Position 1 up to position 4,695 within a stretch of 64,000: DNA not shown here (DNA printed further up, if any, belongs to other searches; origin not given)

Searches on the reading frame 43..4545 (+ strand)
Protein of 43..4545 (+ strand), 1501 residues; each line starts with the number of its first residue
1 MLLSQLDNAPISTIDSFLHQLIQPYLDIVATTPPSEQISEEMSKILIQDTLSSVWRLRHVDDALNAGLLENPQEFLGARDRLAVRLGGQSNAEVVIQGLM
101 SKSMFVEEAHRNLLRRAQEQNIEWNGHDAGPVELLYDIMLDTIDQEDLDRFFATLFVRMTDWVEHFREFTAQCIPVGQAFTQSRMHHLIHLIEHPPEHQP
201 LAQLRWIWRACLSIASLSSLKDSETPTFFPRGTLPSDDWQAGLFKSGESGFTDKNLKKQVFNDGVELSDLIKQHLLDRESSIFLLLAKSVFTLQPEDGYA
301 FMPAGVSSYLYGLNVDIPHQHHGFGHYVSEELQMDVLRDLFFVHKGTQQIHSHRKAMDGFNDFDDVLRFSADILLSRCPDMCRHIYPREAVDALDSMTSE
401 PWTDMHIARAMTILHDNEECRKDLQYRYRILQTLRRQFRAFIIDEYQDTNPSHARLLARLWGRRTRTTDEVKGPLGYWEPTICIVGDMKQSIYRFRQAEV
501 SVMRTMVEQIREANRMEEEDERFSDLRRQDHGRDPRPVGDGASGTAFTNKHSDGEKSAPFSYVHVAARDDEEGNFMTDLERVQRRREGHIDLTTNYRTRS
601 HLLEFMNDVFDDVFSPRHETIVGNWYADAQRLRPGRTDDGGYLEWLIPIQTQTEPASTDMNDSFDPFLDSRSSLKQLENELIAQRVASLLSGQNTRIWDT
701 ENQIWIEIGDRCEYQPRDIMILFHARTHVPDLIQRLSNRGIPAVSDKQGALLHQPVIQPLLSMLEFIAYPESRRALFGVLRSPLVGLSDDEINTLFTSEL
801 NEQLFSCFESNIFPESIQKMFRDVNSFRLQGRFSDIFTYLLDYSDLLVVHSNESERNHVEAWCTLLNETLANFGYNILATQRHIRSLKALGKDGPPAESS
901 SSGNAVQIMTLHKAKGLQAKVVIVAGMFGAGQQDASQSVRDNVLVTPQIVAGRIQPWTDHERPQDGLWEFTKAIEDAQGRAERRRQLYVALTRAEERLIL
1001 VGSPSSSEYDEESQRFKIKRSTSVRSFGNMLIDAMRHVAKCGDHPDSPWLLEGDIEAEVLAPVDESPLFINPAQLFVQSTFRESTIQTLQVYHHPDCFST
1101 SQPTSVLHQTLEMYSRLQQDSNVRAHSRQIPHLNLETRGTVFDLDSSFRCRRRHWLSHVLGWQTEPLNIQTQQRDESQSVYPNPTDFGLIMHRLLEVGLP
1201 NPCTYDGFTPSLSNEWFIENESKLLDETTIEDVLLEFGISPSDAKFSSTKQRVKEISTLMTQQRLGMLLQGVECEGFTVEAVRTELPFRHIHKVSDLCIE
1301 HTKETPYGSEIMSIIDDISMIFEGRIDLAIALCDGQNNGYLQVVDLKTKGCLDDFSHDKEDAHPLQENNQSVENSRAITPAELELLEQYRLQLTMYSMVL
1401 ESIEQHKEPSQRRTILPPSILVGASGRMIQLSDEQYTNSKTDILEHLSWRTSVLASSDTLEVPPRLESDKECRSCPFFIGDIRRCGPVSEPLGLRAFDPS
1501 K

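Call 71: search_protein_families(library=pfam, proteins=[window:43-4545:+], max_evalue=0.001)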
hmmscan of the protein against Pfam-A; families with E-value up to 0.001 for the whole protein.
window:43-4545:+ (1501 aa): 5 families
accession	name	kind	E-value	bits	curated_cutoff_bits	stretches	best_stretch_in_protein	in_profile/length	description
PF00580.27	UvrD-helicase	-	7.4e-17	62.3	23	1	427-507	202-267/271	UvrD/REP helicase N-terminal domain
PF13361.12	UvrD_C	-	2e-14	54.3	25.6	1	590-1000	1-345/350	UvrD-like helicase C-terminal domain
PF13538.12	UvrD_C_2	-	6.5e-10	39.2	27.4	1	978-1001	28-52/52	UvrD-like helicase C-terminal domain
PF12705.13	PDDEXK_1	-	4.4e-07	30.5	22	1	1149-1477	12-242/247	PD-(D/E)XK nuclease superfamily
PF13245.12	AAA_19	-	0.00023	21.8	25.1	0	410-496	65-134/134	AAA domain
